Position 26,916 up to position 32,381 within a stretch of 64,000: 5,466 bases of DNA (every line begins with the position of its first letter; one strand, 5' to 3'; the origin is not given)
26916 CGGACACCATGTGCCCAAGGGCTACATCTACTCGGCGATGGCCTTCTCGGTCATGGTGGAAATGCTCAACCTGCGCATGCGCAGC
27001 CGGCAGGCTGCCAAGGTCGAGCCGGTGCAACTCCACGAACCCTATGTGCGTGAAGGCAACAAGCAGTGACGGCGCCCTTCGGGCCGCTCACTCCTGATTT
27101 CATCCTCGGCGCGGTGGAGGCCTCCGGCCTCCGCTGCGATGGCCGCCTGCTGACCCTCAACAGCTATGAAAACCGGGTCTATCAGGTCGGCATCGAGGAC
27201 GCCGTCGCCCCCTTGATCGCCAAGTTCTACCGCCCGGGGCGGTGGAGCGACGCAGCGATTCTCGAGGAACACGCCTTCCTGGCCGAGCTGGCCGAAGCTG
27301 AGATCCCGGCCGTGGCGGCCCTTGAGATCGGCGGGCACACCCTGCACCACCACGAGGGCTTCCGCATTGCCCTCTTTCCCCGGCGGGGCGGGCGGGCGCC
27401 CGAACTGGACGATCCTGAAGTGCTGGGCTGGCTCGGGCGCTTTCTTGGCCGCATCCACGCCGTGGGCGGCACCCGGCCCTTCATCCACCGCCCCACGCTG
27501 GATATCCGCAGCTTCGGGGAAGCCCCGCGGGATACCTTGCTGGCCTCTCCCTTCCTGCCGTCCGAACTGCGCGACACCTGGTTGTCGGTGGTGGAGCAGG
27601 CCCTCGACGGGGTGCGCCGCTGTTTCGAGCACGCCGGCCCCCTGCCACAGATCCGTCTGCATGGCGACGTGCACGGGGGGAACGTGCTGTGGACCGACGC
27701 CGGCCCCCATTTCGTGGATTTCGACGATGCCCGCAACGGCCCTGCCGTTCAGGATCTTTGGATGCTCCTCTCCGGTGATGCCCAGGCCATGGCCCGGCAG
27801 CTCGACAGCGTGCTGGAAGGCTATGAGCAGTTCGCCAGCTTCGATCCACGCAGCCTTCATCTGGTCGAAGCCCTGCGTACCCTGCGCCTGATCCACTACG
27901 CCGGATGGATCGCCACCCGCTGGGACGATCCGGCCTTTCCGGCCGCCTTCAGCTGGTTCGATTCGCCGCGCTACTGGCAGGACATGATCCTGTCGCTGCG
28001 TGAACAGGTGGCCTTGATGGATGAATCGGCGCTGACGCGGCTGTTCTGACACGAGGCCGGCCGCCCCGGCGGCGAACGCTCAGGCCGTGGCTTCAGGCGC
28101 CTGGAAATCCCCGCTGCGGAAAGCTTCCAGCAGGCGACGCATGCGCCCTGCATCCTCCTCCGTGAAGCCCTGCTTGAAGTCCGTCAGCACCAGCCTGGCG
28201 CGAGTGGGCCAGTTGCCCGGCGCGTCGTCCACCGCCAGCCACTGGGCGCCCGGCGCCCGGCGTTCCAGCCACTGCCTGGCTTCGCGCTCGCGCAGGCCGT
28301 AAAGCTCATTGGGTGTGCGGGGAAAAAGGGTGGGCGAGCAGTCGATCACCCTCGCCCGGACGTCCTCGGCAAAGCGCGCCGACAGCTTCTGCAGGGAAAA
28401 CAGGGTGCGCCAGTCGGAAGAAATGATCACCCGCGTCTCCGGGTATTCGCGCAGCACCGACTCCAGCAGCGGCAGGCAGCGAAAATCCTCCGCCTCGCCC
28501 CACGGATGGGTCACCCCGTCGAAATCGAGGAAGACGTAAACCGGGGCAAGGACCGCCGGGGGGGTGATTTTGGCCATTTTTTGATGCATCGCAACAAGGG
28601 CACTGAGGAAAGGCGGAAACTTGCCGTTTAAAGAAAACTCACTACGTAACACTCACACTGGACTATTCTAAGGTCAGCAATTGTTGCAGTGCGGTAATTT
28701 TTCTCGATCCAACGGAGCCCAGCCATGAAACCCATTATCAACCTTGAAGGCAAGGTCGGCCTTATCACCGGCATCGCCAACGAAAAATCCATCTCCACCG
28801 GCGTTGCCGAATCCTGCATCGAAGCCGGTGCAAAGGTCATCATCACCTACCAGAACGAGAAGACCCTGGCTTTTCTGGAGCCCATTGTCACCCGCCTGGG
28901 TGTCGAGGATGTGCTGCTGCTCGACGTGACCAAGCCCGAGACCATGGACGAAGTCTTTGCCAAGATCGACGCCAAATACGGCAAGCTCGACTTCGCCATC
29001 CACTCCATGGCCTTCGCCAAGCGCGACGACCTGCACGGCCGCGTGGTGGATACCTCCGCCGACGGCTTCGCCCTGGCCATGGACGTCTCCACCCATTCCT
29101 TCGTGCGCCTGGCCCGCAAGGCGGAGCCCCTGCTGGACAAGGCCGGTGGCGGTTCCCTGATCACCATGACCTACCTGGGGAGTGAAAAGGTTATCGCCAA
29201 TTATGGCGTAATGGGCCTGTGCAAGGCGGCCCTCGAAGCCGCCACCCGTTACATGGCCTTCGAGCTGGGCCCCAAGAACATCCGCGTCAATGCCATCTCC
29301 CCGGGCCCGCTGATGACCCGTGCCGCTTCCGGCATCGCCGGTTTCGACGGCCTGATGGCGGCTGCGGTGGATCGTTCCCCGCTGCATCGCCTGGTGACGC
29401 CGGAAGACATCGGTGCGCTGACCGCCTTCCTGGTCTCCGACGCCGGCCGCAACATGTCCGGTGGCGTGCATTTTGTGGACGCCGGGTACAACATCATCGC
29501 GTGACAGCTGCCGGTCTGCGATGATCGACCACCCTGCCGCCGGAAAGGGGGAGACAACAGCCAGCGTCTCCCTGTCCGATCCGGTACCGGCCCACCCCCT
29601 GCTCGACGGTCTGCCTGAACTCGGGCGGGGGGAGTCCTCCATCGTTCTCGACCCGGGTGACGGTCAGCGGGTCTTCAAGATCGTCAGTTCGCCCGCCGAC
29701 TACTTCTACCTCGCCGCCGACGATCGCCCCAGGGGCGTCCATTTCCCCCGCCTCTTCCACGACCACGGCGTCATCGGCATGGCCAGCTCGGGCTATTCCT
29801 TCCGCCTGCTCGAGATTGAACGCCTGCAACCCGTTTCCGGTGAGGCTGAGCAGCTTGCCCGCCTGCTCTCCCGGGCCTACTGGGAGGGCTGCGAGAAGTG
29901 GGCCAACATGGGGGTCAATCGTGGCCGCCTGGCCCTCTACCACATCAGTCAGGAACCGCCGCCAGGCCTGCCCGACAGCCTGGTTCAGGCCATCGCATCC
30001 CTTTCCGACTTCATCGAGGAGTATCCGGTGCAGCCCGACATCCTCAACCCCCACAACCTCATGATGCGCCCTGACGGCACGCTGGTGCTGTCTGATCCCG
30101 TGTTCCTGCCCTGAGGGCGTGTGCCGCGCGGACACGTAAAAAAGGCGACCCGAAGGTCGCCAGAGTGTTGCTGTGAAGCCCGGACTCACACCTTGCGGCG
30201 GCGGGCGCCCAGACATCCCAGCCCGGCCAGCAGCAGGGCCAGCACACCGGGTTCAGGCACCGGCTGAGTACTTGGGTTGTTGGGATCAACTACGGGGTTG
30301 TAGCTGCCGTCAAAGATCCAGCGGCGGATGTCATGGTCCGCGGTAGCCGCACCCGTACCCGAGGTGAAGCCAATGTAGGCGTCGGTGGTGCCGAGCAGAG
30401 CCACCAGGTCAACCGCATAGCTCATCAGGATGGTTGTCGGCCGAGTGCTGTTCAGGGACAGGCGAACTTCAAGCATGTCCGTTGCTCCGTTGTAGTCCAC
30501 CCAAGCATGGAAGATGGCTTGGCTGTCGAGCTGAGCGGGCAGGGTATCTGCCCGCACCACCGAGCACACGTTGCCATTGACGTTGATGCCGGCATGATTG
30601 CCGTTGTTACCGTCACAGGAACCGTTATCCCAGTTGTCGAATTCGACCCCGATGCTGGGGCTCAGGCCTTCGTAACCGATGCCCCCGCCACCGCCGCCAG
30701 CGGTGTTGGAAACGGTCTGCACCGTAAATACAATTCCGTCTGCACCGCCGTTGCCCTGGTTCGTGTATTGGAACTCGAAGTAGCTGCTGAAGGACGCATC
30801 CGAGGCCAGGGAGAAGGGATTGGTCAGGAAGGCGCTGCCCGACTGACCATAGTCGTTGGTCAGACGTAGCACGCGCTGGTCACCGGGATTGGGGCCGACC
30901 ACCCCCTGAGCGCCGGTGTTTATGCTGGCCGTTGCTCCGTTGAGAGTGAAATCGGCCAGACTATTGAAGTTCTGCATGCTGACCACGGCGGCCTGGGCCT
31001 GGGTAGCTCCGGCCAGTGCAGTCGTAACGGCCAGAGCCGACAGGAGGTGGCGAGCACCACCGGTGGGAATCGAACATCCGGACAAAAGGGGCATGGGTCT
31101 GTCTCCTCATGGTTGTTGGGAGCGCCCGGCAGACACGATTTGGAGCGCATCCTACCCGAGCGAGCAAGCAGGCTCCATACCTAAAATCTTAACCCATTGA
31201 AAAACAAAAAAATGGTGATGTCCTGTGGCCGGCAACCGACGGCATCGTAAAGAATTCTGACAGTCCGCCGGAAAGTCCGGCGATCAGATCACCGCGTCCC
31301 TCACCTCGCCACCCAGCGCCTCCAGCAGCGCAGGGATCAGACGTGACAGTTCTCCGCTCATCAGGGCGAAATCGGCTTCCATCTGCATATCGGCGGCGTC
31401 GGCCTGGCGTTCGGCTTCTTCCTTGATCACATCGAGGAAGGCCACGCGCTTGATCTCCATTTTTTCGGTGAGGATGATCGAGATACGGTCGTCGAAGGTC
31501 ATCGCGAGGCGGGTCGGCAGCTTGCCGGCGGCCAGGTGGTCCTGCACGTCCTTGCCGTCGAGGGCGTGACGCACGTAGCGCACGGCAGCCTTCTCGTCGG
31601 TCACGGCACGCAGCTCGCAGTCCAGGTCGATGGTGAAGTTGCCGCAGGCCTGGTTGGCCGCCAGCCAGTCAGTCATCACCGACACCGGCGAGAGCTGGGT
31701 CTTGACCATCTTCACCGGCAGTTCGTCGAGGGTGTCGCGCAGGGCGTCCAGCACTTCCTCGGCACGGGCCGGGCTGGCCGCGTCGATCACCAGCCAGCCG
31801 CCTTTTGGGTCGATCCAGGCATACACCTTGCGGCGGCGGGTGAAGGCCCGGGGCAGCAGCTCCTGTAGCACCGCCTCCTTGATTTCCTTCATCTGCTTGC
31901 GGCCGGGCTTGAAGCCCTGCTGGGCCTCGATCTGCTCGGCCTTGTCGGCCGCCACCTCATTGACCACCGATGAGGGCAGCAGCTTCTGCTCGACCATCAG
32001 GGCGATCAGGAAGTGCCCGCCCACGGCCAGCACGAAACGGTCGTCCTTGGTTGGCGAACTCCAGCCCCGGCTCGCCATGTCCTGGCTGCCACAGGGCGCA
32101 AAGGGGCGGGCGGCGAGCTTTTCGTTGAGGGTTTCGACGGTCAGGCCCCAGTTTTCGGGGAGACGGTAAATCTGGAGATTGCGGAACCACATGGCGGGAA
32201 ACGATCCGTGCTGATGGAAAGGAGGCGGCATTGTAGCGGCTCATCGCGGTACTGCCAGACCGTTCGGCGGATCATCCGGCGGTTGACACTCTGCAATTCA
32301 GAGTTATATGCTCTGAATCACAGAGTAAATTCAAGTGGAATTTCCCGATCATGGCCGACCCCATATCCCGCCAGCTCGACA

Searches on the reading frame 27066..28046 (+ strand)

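Call 4: search_protein_families(library=pfam, proteins=[window:27066-28046:+], max_evalue=1)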
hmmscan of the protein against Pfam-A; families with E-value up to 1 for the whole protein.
window:27066-28046:+ (327 aa): 3 families
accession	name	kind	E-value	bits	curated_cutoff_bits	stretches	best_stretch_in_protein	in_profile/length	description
PF01636.29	APH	-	1.1e-38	133.8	23.2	1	33-264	7-236/239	Phosphotransferase enzyme family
PF19974.5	TCAD9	-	0.02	14.5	40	1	198-234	300-337/429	Ternary complex associated domain 9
PF02958.26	EcKL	-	0.24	11.1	22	1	179-245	199-273/294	Ecdysteroid kinase-like family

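Call 72: search_protein_families(library=ncbifam, proteins=[window:27066-28046:+], max_evalue=0.00001)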
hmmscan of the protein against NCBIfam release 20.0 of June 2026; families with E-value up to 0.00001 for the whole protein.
window:27066-28046:+ (327 aa): 1 family
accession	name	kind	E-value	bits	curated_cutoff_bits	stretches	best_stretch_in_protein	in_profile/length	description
NF008738.0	PRK11768.1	equivalog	2.1e-143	477.6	194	1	2-324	6-325/327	serine/threonine protein kinase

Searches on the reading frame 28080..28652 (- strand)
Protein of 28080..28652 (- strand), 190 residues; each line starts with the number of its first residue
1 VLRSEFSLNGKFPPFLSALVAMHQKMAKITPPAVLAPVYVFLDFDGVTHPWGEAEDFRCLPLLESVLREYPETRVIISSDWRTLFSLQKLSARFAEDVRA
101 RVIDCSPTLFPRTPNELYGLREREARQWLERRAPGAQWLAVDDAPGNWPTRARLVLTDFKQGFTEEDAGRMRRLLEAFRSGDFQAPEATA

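Call 4: search_protein_families(library=pfam, proteins=[window:28080-28652:-], max_evalue=1)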
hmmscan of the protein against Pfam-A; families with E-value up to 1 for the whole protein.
window:28080-28652:- (190 aa): 1 family
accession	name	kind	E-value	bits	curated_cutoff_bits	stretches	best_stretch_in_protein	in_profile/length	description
PF18143.6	HAD_SAK_2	-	4e-29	102.2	27.5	1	39-168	1-139/139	HAD domain in Swiss Army Knife RNA repair proteins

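Call 72: search_protein_families(library=ncbifam, proteins=[window:28080-28652:-], max_evalue=0.00001)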
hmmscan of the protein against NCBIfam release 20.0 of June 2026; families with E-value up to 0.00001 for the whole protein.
window:28080-28652:- (190 aa): 0 families

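Call 82: search_solved_structures(query=window:28080-28652:-, max_evalue=1, show_alignments=1)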
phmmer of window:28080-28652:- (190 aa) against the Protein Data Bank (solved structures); distinct sequences matched with E-value up to 1: 5.
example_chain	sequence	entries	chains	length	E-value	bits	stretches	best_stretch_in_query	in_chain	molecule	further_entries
4evv_A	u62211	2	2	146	0.61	12.9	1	59-120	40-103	Methyl-CpG-binding domain protein 4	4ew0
4ew4_A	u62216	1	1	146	0.61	12.9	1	59-120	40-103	Methyl-CpG-binding domain protein 4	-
1ngn_A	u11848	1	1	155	0.66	12.8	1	59-120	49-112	methyl-CpG binding protein MBD4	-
3iho_A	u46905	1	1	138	0.93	12.3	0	59-103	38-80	Methyl-CpG-binding domain protein 4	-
6vjw_A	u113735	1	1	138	0.93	12.3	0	59-103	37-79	Methyl-CpG-binding domain protein 4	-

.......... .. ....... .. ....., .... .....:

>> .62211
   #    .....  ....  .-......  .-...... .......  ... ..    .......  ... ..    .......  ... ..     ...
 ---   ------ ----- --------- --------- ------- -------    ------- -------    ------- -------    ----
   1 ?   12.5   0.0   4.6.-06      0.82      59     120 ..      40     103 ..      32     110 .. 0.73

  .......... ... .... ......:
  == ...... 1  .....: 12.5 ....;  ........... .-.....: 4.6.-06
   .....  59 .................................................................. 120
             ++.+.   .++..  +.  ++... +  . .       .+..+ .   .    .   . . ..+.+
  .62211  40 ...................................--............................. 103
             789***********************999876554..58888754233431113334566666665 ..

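Call 93: search_protein_families(library=padloc, proteins=[window:28080-28652:-], max_evalue=0.001)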
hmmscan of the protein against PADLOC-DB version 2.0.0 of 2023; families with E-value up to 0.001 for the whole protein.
window:28080-28652:- (190 aa): 0 families

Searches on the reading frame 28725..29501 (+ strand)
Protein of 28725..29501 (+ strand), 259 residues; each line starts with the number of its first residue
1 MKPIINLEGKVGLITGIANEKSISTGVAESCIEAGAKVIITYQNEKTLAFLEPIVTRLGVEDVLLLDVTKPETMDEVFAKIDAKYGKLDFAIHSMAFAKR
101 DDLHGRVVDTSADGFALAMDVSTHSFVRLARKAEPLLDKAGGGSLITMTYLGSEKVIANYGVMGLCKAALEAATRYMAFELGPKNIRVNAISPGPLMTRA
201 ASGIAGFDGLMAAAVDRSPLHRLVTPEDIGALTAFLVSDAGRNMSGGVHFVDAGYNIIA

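Call 4: search_protein_families(library=pfam, proteins=[window:28725-29501:+], max_evalue=1)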
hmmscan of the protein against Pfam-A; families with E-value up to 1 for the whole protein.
window:28725-29501:+ (259 aa): 5 families
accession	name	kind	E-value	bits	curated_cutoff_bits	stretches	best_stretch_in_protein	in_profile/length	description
PF13561.12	adh_short_C2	-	1.7e-80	270.4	27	1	16-256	1-236/236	Enoyl-(Acyl carrier protein) reductase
PF00106.31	adh_short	-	2.7e-21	76.4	26.6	1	11-201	2-187/195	short chain dehydrogenase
PF23441.1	SDR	-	2.5e-07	30.8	27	1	80-222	79-220/258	SDR-like rossmann domain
PF12241.14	Enoyl_reductase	-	0.00025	20.9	22.1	1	67-108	30-71/236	Trans-2-enoyl-CoA reductase catalytic region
PF08913.16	VBS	-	0.19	12.4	21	0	60-101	20-61/125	Vinculin Binding Site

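Call 72: search_protein_families(library=ncbifam, proteins=[window:28725-29501:+], max_evalue=0.00001)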
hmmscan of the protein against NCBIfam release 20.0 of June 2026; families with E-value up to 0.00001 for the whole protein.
window:28725-29501:+ (259 aa): 192 families (the best 25 are shown)
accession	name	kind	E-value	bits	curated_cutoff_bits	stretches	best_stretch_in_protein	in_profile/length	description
NF005717.0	PRK07533.1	equivalog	8.4e-108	359.9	337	1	4-258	6-258/259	enoyl-ACP reductase FabI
NF006266.0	PRK08415.1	equivalog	1.6e-80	270.4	441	1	7-258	3-252/274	enoyl-ACP reductase FabI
NF006019.0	PRK08159.1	equivalog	6.7e-79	264.8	452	1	7-258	8-257/272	enoyl-ACP reductase FabI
NF006369.1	PRK08594.1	equivalog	8.9e-75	251.4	370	1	5-258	2-255/256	enoyl-ACP reductase FabI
NF005615.0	PRK07370.1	equivalog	1.7e-74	250.3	391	1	4-258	2-257/259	enoyl-ACP reductase FabI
NF005078.0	PRK06505.1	equivalog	1.5e-72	244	446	1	7-258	5-254/271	enoyl-ACP reductase FabI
NF005145.0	PRK06603.1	equivalog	2.4e-71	240.2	456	1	7-258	6-255/260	enoyl-ACP reductase FabI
NF004748.0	PRK06079.1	equivalog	5.4e-68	228.9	362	1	7-256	5-250/252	enoyl-ACP reductase FabI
NF005422.0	PRK06997.1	equivalog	3.6e-65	219.9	440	1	7-258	4-254/262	enoyl-ACP reductase FabI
NF005938.0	PRK07984.1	equivalog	4e-64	216.4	477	1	7-259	4-255/262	enoyl-ACP reductase FabI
NF006428.0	PRK08690.1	equivalog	1.9e-59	201.1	462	1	7-258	4-255/261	enoyl-ACP reductase FabI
NF005908.0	PRK07889.1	equivalog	1.8e-50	172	299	1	7-257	5-253/256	enoyl-ACP reductase FabI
NF005975.0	PRK08063.1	equivalog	2e-43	148.5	328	1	8-257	3-248/250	enoyl-[acyl-carrier-protein] reductase FabL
NF004957.0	PRK06300.1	equivalog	2.5e-41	141.9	356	1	73-258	105-288/299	enoyl-[acyl-carrier-protein] reductase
NF005559.1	PRK07231.1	subfamily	1.3e-35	123.1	215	1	7-255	2-247/249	glucose 1-dehydrogenase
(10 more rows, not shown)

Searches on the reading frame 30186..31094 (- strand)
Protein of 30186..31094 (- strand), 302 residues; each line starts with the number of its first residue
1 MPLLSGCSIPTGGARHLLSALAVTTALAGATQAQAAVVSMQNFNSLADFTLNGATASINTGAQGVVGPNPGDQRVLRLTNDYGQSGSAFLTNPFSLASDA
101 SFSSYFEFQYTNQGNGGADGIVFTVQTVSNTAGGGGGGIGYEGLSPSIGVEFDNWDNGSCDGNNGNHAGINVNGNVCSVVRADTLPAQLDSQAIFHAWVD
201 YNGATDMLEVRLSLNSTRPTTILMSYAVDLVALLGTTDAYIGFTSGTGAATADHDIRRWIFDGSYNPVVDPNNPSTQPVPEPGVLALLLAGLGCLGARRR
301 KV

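Call 4: search_protein_families(library=pfam, proteins=[window:30186-31094:-], max_evalue=1)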
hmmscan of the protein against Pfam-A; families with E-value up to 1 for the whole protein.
window:30186-31094:- (302 aa): 3 families
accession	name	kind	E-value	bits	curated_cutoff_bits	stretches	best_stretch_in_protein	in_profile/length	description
PF00139.26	Lectin_legB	-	7.9e-32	111.2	26.3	1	69-267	28-239/250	Legume lectin domain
PF18483.9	Lectin_L-type_dom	-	4.4e-24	86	78.3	1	45-257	6-212/215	Legume lectin beta-barrel domain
PF07589.16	PEP-CTERM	-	1.2e-05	25.6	20.7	1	278-301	1-24/24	PEP-CTERM motif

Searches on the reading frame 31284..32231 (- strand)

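Call 4: search_protein_families(library=pfam, proteins=[window:31284-32231:-], max_evalue=1)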
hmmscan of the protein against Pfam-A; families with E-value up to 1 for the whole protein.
window:31284-32231:- (315 aa): 6 families
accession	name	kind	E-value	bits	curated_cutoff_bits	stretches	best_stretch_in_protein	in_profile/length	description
PF04381.17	RdgC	-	1.2e-116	389.6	25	1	14-309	1-298/298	Putative exonuclease, RdgC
PF20343.3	DUF6638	-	0.035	13.4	27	1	106-190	289-368/439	Family of unknown function (DUF6638)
PF10025.14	DUF2267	-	0.041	14.5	29.8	1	217-296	28-104/122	Uncharacterized conserved protein (DUF2267)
PF05157.20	MshEN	-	0.12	12.9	23.1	1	119-176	15-69/90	MshEN domain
PF21848.1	DUF6907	-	0.16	13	26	1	131-174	69-108/116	Domain of unknown function (DUF6907)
PF17853.6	GGDEF_2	-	0.17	12.6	24.5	0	119-173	35-89/116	GGDEF-like domain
